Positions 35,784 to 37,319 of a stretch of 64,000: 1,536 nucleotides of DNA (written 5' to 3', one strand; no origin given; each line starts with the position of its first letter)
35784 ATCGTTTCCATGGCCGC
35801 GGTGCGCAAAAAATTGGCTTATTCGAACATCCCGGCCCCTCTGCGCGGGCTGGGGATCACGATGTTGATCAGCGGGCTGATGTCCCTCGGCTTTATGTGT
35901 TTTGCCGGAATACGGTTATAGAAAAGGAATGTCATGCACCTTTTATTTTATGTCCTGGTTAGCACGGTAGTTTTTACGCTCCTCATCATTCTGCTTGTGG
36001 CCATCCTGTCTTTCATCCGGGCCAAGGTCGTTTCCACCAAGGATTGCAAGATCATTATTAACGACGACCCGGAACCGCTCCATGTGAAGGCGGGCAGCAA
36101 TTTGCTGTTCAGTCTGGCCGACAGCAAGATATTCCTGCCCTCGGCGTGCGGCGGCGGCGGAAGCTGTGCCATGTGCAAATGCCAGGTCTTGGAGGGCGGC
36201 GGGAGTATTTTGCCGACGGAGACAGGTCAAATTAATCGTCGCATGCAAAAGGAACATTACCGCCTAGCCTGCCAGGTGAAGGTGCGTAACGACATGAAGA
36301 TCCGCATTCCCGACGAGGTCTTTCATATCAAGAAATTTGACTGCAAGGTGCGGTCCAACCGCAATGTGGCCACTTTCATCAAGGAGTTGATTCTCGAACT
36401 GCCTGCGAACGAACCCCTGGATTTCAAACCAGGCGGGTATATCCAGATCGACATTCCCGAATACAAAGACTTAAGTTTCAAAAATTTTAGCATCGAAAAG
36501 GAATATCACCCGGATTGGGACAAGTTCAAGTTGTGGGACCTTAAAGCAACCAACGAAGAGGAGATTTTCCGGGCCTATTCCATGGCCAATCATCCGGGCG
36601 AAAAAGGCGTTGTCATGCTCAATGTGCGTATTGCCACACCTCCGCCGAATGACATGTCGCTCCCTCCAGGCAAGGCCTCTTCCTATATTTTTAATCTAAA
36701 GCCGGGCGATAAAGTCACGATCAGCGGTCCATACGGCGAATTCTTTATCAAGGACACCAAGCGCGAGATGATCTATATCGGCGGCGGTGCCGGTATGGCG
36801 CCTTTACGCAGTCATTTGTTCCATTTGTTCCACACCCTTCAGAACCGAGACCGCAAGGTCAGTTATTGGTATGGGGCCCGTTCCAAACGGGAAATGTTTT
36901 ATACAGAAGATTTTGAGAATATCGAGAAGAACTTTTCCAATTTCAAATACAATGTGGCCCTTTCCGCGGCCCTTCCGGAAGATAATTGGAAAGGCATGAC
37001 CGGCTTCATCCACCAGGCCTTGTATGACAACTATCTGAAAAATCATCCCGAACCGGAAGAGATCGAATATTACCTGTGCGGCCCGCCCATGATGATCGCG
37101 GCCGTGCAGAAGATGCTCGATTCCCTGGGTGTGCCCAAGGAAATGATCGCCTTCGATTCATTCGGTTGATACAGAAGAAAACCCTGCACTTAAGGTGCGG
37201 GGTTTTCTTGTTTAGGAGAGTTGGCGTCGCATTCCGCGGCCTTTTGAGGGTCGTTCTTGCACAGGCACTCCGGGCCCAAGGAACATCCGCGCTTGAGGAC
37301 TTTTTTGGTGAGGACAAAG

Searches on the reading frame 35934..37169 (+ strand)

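Call 62: search_protein_families(library=pfam, proteins=[window:35934-37169:+], max_evalue=0.00001)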
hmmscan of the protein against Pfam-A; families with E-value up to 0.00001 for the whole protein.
window:35934-37169:+ (411 aa): 3 families
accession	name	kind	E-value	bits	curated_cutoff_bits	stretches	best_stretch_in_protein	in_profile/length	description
PF00175.26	NAD_binding_1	-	5.6e-17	62.8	22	1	282-393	2-109/109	Oxidoreductase NAD-binding domain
PF00970.30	FAD_binding_6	-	1.9e-11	44.6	21.1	1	206-270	42-97/99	Oxidoreductase FAD-binding domain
PF00111.32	Fer2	-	2.9e-10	40.4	21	1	42-117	3-76/77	2Fe-2S iron-sulfur cluster binding domain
